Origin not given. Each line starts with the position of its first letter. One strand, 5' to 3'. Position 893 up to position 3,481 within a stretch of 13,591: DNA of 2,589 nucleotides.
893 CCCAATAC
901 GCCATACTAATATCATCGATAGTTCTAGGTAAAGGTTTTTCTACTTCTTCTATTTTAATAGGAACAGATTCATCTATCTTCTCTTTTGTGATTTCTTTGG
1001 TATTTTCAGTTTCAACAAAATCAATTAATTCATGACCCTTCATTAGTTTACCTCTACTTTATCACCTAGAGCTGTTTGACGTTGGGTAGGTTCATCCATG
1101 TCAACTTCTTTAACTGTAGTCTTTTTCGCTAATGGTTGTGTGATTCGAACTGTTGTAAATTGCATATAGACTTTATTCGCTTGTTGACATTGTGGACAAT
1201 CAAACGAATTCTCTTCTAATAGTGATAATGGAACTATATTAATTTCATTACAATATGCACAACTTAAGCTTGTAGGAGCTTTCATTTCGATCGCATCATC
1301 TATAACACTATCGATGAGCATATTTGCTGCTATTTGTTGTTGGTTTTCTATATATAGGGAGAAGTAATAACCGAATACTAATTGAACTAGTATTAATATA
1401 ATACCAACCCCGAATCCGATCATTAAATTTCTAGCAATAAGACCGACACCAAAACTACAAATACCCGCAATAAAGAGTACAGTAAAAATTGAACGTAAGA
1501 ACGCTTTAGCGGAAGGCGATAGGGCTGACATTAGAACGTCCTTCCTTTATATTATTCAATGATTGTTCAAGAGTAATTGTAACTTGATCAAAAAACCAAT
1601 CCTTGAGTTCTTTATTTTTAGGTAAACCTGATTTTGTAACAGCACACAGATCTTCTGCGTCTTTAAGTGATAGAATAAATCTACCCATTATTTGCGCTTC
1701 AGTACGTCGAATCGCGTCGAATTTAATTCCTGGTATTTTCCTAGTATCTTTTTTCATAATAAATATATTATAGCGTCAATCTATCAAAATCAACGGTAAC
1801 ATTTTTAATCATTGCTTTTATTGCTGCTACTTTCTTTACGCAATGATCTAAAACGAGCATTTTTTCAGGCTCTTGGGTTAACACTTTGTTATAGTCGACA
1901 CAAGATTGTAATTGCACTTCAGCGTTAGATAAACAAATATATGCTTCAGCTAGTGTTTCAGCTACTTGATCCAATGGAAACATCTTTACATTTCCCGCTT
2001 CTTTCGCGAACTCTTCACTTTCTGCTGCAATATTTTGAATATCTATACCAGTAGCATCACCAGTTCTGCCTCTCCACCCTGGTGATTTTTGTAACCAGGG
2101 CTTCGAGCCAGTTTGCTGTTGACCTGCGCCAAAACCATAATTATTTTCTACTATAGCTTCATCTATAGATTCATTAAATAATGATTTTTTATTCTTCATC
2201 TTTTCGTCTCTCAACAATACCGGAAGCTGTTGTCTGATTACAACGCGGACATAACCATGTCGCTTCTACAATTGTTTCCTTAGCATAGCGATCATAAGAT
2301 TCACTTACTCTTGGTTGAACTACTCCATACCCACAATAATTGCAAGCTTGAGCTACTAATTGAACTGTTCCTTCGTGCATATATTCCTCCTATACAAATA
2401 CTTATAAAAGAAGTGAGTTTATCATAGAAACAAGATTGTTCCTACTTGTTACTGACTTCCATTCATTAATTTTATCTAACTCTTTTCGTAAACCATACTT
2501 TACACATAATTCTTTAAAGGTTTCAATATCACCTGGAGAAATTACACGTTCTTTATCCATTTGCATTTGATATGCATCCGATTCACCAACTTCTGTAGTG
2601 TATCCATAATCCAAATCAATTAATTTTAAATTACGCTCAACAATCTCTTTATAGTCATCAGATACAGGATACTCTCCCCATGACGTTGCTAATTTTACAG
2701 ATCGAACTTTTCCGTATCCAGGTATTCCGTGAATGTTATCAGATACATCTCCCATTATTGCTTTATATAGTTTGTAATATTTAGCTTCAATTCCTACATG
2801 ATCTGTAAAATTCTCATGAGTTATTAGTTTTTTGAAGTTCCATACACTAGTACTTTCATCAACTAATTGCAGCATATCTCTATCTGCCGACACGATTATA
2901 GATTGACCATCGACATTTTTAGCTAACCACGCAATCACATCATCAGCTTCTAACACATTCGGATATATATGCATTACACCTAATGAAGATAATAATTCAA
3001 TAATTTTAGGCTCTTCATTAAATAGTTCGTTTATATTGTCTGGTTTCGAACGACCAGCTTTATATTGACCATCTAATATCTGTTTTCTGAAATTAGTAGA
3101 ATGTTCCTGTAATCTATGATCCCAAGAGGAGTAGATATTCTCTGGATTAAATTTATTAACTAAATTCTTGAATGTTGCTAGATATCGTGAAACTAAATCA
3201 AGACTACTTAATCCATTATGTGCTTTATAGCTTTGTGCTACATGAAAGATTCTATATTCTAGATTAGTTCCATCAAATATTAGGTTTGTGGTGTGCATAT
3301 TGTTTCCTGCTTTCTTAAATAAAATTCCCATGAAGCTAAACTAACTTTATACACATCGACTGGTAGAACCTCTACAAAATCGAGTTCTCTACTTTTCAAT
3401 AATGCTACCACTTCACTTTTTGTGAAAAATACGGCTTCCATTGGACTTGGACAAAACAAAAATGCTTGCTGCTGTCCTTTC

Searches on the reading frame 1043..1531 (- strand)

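Call 12: search_protein_families(library=phrogs, proteins=[window:1043-1531:-], max_evalue=0.001)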
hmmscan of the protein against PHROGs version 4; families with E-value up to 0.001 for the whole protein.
window:1043-1531:- (162 aa): 0 families

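Call 88: search_protein_families(library=pfam, proteins=[window:1043-1531:-], max_evalue=0.01)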
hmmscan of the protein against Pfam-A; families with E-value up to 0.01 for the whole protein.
window:1043-1531:- (162 aa): 1 family
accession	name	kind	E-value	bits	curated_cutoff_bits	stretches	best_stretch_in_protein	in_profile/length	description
PF09779.14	Ima1_N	-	0.002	19.5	28.9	1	89-140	1-50/132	Ima1 N-terminal domain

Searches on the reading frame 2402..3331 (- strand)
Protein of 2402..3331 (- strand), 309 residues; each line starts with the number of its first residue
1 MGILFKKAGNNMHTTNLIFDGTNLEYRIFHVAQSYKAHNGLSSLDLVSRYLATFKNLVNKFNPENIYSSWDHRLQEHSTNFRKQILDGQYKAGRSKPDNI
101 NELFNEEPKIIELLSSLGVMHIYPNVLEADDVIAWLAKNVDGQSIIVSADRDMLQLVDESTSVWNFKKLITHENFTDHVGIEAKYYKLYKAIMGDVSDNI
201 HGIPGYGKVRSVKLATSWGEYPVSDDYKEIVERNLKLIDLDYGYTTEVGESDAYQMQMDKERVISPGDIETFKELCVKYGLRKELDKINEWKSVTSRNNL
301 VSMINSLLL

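Call 12: search_protein_families(library=phrogs, proteins=[window:2402-3331:-], max_evalue=0.001)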
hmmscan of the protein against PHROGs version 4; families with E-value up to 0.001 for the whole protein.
window:2402-3331:- (309 aa): 1 family
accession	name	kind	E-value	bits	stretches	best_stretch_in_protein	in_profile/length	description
phrog_107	-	DNA, RNA and nucleotide metabolism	2.7e-35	123.5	1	17-294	122-409/542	exonuclease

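Call 88: search_protein_families(library=pfam, proteins=[window:2402-3331:-], max_evalue=0.01)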
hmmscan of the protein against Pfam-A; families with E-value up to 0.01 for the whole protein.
window:2402-3331:- (309 aa): 2 families
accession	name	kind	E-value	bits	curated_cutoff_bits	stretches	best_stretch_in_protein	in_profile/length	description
PF02739.22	5_3_exonuc_N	-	1.2e-25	90.6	34.3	1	17-177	3-161/164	5'-3' exonuclease, N-terminal resolvase-like domain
PF01367.25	5_3_exonuc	-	5.3e-06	27.3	40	1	187-219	7-39/97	5'-3' exonuclease, C-terminal SAM fold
